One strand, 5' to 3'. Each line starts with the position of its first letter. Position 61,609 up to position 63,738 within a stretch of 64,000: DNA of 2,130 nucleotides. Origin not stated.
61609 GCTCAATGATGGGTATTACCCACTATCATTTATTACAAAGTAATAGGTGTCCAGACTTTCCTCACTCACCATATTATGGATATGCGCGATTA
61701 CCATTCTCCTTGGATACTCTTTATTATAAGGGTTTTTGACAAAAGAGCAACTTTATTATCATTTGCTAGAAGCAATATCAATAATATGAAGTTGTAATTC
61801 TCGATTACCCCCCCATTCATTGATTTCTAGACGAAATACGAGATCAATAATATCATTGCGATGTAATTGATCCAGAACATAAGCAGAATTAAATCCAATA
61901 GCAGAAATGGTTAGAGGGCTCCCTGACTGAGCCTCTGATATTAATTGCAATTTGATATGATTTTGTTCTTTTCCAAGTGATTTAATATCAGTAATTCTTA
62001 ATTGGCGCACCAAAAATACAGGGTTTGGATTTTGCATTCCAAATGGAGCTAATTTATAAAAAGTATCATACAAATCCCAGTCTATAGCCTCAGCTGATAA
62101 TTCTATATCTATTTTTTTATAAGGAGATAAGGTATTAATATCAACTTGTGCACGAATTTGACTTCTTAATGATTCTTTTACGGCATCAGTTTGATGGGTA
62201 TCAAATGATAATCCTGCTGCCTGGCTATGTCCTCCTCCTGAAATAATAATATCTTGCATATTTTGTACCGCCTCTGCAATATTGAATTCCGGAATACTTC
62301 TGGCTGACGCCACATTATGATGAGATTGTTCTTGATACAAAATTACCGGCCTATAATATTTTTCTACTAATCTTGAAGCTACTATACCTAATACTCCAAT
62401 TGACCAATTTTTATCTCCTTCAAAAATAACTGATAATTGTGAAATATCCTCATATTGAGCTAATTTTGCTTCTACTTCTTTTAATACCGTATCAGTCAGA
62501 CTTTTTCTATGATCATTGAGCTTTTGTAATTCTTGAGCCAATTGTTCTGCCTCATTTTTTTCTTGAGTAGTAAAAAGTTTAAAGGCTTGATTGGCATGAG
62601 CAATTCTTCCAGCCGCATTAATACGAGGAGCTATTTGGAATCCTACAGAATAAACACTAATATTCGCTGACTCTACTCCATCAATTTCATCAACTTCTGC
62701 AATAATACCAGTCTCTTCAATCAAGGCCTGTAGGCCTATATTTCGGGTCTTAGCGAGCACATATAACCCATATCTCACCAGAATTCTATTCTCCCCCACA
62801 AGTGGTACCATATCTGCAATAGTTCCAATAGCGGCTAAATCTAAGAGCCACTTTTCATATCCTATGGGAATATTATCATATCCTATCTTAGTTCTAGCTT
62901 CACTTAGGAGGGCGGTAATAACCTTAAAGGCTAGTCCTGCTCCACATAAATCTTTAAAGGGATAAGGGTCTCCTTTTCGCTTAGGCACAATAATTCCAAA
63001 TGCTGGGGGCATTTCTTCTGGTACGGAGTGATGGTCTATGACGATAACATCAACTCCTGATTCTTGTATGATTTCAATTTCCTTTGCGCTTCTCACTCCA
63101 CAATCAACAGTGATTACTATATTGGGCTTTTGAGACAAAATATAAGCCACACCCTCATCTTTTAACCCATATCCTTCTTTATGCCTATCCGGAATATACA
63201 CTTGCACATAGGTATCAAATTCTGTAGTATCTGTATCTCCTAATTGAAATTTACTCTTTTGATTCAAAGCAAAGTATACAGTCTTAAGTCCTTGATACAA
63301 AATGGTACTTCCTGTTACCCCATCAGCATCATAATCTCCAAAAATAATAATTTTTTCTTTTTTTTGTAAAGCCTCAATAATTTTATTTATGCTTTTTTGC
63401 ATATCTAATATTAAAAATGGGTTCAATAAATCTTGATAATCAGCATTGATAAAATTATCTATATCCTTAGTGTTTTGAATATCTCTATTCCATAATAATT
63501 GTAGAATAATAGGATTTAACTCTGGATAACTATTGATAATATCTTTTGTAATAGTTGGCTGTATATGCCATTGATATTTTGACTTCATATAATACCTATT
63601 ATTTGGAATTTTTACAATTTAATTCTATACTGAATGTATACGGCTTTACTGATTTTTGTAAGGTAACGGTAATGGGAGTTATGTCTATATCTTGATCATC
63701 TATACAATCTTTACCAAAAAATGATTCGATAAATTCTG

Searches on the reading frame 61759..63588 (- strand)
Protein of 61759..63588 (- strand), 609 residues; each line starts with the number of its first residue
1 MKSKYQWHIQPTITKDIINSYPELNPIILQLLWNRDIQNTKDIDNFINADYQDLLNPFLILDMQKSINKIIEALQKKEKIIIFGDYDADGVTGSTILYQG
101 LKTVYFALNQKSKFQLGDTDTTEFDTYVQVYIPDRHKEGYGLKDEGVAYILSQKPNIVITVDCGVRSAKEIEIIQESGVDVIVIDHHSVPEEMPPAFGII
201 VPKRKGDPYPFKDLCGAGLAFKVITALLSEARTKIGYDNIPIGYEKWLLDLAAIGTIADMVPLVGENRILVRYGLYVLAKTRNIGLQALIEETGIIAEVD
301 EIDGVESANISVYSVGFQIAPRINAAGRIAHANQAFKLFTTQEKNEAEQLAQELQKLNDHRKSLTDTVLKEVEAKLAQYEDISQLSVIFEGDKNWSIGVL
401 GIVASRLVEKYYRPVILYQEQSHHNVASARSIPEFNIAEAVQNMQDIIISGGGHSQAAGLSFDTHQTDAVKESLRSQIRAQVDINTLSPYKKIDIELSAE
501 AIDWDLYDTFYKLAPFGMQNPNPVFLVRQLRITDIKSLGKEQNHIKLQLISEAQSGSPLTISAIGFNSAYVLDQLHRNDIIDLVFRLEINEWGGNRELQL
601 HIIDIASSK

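Call 37: search_protein_families(library=pfam, proteins=[window:61759-63588:-], max_evalue=0.001)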
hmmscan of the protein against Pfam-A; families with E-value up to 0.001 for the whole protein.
window:61759-63588:- (609 aa): 3 families
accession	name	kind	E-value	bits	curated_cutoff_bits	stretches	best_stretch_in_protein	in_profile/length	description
PF17768.7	RecJ_OB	-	1.9e-30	105.5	27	1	493-604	1-107/107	RecJ OB domain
PF01368.27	DHH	-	7.4e-22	78.4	28.1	1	79-256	1-125/125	DHH family, N-terminal domain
PF02272.25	DHHA1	-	7.7e-11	42.8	25.9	1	387-478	4-100/102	DHHA1 domain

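Call 38: find_encoding_contigs(protein=window:61759-63588:-, flank=10000, max_places=3)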
Protein window:61759-63588:- (609 aa): 6 contigs read that carry it; 2 places shown.
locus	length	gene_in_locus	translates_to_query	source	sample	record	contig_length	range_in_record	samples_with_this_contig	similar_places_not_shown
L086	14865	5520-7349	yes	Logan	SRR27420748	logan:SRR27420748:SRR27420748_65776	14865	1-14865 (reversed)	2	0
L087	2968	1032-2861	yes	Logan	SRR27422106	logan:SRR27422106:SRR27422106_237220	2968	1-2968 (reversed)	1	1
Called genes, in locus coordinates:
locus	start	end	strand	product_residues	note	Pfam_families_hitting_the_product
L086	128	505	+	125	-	PF11969:DcpS_C, PF01230:HIT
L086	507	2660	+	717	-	PF17854:FtsK_alpha, PF01580:FtsK_SpoIIIE, PF09397:FtsK_gamma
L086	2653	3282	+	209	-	PF09136:Glucodextran_B (weak)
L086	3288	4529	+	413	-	PF03952:Enolase_N, PF00113:Enolase_C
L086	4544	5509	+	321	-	PF00072:Response_reg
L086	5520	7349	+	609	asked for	PF01368:DHH, PF02272:DHHA1, PF17768:RecJ_OB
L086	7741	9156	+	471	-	PF13727:CoA_binding_3 (weak), PF02397:Bac_transf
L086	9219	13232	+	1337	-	-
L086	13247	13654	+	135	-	PF18908:DUF5663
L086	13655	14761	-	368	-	PF13439:Glyco_transf_4, PF00534:Glycos_transf_1 (weak)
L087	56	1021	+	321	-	PF00072:Response_reg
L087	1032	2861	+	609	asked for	PF01368:DHH, PF02272:DHHA1, PF17768:RecJ_OB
